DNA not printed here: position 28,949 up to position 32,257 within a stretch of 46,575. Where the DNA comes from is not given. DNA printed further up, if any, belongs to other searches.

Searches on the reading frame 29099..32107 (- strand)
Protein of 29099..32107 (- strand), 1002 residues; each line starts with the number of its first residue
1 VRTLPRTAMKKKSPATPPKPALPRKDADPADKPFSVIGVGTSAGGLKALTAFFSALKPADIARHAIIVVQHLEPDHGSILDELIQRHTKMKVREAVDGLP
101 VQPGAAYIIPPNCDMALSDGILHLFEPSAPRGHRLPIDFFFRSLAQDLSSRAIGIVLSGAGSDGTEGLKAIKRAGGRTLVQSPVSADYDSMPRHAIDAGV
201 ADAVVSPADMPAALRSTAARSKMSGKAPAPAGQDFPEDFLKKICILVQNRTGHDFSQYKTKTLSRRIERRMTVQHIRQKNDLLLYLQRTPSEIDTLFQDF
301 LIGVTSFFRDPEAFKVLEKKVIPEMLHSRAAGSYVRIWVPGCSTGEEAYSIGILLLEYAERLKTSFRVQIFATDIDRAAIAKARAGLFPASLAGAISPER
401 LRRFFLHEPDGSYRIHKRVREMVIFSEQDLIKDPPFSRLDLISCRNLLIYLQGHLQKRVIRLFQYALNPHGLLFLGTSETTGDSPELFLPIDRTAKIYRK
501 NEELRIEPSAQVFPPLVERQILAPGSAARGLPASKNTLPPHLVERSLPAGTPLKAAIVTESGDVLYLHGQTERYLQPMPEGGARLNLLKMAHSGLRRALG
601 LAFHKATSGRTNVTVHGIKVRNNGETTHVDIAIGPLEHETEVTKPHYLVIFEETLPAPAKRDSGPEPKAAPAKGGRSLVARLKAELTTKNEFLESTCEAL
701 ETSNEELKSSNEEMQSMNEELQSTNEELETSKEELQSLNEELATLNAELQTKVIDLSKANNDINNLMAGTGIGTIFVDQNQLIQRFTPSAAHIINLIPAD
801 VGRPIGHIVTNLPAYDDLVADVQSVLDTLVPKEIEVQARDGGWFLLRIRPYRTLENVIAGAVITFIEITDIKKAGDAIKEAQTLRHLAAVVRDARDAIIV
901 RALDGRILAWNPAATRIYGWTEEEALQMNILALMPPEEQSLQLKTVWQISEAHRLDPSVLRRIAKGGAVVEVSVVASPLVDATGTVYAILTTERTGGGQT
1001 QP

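Call 76: search_protein_families(library=pfam, proteins=[window:29099-32107:-], max_evalue=0.00001)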
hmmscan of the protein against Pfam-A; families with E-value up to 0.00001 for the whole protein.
window:29099-32107:- (1002 aa): 8 families
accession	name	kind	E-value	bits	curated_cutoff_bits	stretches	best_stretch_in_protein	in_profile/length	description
PF01339.22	CheB_methylest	-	2.8e-55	187.2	24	1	37-214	1-174/174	CheB methylesterase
PF01739.24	CheR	-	1.5e-51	175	27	1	304-493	2-191/195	CheR methyltransferase, SAM binding domain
PF13596.12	PAS_10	-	2.5e-27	96.1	22.1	1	763-869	1-106/106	PAS domain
PF00989.32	PAS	-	5.3e-14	52.6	22.6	1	886-990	2-108/113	PAS fold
PF13426.13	PAS_9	-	3.2e-11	43.8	27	1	896-990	2-95/103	PAS domain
PF03705.20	CheR_N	-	4.5e-11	42.7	27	1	241-288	4-51/53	CheR methyltransferase, all-alpha domain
PF08448.16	PAS_4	-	7.3e-10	39.5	23.1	0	895-991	5-100/110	PAS fold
PF08447.18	PAS_3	-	3.6e-06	27.6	25.6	0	908-990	2-86/89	PAS fold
